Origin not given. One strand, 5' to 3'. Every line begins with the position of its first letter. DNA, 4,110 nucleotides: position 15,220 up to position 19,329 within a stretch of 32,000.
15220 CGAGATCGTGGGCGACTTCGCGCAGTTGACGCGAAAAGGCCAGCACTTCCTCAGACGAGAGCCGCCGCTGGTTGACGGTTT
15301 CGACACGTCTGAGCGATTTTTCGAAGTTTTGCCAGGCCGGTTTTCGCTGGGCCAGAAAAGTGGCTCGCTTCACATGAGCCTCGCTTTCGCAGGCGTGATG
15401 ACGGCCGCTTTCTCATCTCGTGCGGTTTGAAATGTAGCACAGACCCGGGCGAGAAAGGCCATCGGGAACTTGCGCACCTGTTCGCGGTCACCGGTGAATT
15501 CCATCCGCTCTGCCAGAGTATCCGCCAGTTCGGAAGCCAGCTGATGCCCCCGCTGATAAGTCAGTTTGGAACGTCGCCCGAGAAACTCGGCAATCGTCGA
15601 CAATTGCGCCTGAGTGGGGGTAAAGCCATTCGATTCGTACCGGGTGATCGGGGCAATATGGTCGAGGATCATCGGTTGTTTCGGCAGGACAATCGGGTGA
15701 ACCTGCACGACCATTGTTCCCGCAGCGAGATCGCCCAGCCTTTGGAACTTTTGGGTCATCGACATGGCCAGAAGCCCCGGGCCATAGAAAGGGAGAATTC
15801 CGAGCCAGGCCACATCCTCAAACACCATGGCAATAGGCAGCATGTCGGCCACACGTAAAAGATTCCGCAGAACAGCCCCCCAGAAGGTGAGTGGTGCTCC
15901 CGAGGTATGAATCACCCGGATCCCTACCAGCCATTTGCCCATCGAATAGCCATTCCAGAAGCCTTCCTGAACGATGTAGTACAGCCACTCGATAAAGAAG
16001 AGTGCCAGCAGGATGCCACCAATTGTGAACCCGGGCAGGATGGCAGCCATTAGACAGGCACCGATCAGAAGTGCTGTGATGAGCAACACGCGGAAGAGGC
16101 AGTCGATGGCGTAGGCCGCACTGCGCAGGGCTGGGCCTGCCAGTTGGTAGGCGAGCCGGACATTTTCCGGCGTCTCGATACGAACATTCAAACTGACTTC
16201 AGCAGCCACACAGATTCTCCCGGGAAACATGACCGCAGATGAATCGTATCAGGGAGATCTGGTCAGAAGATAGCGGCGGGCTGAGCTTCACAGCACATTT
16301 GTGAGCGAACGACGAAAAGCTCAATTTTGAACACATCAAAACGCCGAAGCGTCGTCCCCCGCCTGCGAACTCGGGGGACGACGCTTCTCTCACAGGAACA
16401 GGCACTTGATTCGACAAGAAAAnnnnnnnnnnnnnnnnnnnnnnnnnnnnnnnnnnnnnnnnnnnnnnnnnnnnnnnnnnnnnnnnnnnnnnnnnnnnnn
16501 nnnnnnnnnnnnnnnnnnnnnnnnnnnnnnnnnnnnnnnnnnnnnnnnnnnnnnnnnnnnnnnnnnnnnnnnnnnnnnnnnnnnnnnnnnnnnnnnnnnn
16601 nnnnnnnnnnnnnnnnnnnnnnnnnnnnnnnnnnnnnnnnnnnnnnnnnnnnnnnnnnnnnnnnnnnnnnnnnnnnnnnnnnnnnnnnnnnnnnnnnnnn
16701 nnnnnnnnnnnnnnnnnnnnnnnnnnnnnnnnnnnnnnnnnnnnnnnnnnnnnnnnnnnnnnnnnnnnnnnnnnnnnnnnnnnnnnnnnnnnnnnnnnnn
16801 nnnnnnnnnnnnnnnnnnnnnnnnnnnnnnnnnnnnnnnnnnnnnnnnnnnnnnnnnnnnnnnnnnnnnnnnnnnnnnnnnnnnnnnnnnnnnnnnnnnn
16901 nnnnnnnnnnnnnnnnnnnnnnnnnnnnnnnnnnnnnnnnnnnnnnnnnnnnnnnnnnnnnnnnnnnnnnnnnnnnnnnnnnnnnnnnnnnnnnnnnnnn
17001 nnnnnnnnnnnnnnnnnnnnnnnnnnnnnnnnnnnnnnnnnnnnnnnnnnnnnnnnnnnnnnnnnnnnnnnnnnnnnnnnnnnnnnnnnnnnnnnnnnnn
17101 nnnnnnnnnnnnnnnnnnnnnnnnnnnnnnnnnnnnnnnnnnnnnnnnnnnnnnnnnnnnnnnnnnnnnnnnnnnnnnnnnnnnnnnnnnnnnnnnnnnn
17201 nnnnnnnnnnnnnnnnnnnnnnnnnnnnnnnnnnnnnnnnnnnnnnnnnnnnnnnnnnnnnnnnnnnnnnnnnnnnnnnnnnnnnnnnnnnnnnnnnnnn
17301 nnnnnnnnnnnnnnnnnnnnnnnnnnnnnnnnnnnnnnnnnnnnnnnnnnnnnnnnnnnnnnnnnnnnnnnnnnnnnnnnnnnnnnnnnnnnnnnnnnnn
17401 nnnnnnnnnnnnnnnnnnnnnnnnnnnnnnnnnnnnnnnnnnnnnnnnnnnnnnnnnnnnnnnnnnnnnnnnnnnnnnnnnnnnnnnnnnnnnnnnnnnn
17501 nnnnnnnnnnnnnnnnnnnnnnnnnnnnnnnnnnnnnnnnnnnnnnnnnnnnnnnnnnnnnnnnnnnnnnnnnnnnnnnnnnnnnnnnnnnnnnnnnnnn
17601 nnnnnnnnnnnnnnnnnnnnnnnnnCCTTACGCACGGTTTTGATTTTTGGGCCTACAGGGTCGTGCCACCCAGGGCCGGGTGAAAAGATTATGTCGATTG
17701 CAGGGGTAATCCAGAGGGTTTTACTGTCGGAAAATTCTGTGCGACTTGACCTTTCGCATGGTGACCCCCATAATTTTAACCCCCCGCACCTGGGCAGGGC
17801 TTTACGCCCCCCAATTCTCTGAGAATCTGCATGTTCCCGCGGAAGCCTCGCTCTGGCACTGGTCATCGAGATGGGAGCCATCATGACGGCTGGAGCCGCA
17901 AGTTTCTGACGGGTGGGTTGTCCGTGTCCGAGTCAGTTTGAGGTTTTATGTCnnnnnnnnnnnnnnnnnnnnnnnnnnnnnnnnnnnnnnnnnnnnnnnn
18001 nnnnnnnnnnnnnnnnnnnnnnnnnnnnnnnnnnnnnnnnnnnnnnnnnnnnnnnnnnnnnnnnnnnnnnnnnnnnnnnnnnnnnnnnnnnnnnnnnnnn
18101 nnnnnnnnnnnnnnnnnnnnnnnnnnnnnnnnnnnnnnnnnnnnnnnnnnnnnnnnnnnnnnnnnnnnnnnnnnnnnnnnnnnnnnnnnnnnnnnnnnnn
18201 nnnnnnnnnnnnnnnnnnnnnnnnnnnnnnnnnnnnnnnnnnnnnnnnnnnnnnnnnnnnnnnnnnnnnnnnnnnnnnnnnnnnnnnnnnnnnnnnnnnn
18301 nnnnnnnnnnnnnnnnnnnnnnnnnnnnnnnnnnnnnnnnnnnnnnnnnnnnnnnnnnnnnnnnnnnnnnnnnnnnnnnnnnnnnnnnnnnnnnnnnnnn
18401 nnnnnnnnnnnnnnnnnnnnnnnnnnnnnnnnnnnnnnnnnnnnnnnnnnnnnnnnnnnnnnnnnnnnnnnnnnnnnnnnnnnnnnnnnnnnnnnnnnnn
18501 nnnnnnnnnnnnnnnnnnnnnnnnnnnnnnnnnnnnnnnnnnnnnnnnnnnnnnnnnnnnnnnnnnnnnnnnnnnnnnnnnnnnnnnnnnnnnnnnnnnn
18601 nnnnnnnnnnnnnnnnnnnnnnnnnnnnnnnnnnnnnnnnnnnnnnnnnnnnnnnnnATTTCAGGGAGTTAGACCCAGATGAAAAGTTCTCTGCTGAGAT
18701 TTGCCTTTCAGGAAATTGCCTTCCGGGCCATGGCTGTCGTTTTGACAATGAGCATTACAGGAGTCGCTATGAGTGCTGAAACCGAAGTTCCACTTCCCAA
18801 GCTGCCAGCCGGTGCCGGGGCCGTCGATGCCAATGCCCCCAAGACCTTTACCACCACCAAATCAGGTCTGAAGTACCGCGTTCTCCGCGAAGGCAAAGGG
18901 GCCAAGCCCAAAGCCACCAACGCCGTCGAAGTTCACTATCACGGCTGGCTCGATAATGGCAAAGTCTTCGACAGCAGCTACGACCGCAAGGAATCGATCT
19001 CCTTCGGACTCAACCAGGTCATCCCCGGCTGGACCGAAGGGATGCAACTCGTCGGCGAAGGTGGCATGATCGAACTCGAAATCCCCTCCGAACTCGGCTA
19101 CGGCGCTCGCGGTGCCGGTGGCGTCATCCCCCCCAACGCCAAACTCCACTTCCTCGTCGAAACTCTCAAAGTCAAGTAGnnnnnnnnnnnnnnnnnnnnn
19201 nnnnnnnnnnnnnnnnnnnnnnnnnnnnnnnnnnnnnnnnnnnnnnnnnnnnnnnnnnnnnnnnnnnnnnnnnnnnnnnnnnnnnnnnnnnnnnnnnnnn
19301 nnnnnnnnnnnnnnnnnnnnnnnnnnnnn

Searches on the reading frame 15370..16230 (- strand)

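Call 9: search_protein_families(library=pfam, proteins=[window:15370-16230:-], max_evalue=0.001)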
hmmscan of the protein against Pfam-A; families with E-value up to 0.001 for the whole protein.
window:15370-16230:- (286 aa): 1 family
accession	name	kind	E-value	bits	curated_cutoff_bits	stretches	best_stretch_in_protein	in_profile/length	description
PF06271.18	RDD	-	2.2e-15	57.6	24.1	1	31-171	2-137/137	RDD family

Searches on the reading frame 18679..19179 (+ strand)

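Call 71: search_protein_families(library=pfam, proteins=[window:18679-19179:+], max_evalue=0.001)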
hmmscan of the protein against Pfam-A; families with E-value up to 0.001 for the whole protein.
window:18679-19179:+ (166 aa): 1 family
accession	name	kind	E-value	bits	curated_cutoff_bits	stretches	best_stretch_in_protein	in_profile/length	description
PF00254.34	FKBP_C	-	8.7e-27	93.7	21.1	1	75-161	3-92/94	FKBP-type peptidyl-prolyl cis-trans isomerase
